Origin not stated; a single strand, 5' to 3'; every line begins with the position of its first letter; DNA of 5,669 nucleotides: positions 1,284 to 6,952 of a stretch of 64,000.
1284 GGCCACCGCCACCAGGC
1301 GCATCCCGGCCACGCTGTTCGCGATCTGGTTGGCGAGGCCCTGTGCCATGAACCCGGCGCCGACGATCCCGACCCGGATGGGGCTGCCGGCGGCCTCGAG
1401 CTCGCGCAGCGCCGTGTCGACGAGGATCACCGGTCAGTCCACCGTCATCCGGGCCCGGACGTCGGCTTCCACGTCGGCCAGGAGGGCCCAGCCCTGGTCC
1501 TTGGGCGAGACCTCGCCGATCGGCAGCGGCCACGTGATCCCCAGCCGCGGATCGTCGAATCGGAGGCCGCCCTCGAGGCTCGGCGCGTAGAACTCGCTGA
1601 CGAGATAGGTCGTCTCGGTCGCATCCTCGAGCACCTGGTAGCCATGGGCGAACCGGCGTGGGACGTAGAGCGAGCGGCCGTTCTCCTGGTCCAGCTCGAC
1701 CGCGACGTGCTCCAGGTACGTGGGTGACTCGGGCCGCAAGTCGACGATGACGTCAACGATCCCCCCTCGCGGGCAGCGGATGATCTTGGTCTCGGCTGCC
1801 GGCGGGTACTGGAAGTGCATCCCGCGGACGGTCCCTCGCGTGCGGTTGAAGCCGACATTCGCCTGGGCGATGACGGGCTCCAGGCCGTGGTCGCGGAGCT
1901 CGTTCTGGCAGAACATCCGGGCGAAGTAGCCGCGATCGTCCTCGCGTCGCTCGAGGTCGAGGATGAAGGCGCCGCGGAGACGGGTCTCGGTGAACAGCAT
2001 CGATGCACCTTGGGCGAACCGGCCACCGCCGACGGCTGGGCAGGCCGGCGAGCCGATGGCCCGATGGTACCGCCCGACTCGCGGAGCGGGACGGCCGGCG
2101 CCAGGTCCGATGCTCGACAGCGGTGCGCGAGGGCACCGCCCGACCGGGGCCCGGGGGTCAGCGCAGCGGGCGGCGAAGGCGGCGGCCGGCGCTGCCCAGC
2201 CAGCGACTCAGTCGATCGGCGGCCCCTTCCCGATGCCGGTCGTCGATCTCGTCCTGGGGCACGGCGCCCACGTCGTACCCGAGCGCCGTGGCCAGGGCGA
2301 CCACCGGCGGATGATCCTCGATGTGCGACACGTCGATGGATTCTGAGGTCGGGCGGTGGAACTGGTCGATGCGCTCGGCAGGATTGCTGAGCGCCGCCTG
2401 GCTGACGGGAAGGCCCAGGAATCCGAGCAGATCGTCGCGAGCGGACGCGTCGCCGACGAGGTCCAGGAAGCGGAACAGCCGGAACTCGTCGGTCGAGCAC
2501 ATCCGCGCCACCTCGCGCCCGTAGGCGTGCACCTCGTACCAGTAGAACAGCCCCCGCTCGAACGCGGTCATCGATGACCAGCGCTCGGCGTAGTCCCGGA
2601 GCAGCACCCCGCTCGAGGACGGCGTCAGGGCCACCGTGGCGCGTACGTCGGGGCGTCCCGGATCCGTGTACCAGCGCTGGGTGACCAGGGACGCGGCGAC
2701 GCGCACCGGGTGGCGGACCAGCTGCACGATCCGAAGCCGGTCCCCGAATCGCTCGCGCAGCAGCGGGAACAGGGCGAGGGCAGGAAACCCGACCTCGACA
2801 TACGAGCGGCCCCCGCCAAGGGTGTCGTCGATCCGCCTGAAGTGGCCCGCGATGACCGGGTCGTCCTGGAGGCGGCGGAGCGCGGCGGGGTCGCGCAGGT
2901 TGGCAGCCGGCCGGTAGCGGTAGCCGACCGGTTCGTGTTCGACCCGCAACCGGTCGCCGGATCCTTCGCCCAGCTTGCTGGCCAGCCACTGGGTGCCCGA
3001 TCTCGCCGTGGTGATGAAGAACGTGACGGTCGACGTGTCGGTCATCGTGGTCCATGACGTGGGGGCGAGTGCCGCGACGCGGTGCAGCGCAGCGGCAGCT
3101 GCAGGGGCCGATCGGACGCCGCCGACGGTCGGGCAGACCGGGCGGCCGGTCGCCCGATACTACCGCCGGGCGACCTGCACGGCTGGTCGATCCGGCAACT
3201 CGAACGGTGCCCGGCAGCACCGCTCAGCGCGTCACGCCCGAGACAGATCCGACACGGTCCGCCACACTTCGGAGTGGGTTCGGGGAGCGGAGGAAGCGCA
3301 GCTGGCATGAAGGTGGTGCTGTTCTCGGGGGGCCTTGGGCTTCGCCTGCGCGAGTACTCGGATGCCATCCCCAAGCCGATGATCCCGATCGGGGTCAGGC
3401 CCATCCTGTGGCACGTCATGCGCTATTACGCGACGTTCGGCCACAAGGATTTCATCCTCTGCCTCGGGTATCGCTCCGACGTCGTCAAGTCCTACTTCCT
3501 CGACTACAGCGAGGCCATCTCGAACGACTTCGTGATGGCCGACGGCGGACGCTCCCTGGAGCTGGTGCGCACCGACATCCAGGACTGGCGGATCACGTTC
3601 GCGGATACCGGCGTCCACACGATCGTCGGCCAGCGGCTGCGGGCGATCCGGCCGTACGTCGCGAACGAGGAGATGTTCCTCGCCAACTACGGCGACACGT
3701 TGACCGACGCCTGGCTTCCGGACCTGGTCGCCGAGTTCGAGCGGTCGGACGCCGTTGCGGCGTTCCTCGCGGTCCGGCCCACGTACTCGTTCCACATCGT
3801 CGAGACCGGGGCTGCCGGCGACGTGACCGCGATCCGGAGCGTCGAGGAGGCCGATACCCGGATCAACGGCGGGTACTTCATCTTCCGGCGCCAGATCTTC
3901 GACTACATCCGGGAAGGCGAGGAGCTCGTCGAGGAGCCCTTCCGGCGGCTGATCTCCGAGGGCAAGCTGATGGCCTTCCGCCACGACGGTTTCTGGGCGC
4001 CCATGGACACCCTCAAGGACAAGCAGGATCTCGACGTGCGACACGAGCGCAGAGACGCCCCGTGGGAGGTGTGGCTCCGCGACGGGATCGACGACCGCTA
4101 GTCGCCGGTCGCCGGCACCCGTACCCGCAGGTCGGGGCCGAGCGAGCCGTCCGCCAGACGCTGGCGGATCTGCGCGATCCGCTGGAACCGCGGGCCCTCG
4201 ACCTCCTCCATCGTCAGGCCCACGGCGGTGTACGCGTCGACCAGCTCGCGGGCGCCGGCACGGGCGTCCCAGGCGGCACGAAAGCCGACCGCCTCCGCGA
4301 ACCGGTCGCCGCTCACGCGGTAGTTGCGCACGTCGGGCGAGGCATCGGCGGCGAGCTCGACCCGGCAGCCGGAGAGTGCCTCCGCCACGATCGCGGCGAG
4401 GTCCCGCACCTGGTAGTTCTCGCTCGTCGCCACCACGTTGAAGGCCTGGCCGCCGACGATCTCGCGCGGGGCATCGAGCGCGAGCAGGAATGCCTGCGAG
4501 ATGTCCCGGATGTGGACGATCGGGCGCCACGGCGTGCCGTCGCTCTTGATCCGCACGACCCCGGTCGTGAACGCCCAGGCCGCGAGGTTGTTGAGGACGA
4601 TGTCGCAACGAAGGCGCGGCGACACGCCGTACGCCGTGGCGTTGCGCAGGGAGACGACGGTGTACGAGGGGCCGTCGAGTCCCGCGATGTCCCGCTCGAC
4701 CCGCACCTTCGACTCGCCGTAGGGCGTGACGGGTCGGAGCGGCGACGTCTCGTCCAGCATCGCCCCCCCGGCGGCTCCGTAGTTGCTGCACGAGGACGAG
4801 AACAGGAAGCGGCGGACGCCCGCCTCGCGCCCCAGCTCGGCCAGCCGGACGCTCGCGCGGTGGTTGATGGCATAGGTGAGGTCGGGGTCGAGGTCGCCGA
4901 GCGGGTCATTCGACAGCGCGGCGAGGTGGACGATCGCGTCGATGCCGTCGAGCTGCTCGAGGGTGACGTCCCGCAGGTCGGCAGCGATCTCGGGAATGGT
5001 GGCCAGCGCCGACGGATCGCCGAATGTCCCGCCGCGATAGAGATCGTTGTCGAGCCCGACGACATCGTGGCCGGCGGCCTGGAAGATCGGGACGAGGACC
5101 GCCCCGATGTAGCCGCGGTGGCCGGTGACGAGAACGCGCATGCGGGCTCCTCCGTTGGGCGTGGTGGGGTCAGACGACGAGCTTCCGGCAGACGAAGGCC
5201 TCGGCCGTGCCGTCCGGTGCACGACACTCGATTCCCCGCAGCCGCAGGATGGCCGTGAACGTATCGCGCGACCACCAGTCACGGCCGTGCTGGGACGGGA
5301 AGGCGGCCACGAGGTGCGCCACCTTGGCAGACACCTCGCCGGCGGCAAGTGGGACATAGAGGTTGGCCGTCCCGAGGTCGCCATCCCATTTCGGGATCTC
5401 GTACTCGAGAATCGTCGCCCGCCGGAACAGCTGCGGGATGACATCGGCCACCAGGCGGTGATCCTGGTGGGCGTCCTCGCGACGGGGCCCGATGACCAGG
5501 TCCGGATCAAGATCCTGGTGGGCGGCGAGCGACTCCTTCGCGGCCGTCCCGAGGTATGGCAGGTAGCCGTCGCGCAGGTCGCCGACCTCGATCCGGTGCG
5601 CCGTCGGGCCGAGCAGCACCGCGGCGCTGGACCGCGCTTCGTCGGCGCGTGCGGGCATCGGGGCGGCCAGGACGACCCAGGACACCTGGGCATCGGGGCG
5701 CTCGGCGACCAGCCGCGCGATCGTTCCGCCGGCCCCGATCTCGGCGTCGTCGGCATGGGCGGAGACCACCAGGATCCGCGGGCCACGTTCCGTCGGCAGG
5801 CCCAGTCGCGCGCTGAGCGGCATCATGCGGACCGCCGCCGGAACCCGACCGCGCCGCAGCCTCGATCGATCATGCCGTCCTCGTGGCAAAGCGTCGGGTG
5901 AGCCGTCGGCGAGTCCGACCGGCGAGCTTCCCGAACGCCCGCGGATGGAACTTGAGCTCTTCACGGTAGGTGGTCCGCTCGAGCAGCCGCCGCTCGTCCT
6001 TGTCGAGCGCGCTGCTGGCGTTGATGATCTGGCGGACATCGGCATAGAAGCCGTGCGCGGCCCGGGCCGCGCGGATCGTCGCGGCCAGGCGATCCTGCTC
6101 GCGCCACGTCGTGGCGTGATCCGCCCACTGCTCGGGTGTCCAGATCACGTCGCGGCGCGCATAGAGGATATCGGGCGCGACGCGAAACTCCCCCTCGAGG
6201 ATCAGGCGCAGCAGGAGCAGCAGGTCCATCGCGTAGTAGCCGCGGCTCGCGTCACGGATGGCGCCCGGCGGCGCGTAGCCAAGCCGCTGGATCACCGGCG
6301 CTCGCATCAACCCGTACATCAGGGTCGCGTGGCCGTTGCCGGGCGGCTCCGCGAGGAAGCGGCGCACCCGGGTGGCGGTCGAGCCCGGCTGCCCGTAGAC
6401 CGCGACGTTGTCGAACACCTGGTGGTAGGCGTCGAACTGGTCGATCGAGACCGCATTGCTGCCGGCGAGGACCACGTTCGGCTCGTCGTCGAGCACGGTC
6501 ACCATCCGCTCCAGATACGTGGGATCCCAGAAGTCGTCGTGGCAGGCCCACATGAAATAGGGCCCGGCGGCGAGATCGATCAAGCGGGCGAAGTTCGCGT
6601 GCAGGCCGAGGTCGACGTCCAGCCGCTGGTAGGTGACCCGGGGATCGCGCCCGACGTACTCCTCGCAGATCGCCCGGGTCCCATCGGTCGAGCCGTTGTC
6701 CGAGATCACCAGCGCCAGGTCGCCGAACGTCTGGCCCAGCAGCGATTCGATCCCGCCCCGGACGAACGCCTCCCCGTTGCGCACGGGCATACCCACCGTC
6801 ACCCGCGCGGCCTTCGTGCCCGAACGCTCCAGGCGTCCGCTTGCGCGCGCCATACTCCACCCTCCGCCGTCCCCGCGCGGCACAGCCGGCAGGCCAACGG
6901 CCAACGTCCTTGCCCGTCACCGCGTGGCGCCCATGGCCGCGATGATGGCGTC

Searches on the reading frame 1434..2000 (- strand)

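Call 9: search_protein_families(library=pfam, proteins=[window:1434-2000:-], max_evalue=0.001)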
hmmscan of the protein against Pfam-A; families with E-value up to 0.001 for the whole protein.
window:1434-2000:- (188 aa): 1 family
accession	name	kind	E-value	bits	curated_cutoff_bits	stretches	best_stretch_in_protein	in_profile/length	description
PF00908.23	dTDP_sugar_isom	-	3.1e-58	196.6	27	1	5-176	1-168/168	dTDP-4-dehydrorhamnose 3,5-epimerase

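Call 28: search_protein_families(library=ncbifam, proteins=[window:1434-2000:-], max_evalue=0.00001)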
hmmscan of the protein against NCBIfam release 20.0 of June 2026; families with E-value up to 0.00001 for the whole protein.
window:1434-2000:- (188 aa): 1 family
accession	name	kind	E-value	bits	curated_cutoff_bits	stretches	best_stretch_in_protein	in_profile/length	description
TIGR01221.1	rmlC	equivalog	3.2e-45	154.1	155.75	1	4-177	3-175/176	dTDP-4-dehydrorhamnose 3,5-epimerase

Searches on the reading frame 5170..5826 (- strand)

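Call 9: search_protein_families(library=pfam, proteins=[window:5170-5826:-], max_evalue=0.001)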
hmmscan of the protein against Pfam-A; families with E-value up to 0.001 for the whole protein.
window:5170-5826:- (218 aa): 1 family
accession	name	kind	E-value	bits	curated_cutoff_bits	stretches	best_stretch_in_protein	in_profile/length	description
PF02585.22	PIG-L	-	3.5e-14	53.8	28.2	1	19-132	1-127/129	GlcNAc-PI de-N-acetylase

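Call 28: search_protein_families(library=ncbifam, proteins=[window:5170-5826:-], max_evalue=0.00001)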
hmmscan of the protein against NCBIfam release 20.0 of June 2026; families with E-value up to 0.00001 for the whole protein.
window:5170-5826:- (218 aa): 1 family
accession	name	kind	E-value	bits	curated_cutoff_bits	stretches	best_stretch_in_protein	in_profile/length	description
TIGR04001.1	thiol_BshB1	equivalog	3.8e-10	39.9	182.5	1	18-141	4-129/226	bacillithiol biosynthesis deacetylase BshB1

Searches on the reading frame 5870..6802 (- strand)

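Call 9: search_protein_families(library=pfam, proteins=[window:5870-6802:-], max_evalue=0.001)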
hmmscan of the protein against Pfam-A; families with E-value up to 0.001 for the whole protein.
window:5870-6802:- (310 aa): 1 family
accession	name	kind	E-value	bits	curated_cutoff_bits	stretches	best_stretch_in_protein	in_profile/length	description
PF00535.33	Glycos_transf_2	-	1.4e-24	87.4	23.3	1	2-139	1-132/168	Glycosyl transferase family 2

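Call 28: search_protein_families(library=ncbifam, proteins=[window:5870-6802:-], max_evalue=0.00001)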
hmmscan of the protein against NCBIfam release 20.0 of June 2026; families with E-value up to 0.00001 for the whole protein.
window:5870-6802:- (310 aa): 5 families
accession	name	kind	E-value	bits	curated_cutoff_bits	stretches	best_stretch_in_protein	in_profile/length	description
NF053739.1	GlytfEpsEBac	equivalog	2.9e-12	46.1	450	1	3-124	5-127/265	glycosyltransferase EpsE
NF047683.1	TeichurnBiosyTuaG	equivalog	4.9e-11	42.8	400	1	3-106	10-113/252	teichuronic acid biosynthesis protein TuaG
NF007482.0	PRK10073.1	equivalog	8.9e-09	34.8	423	1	3-107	10-113/334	glycosyltransferase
TIGR04440.1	glyco_TIGR04440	domain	1.3e-07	31.6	70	1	29-216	29-214/215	TIGR00180 family glycosyltransferase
NF050050.1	ProtGlycPglI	equivalog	2.2e-07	30.5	500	1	9-103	12-107/306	GalNAc(5)-diNAcBac-PP-undecaprenol beta-1,3-glucosyltransferase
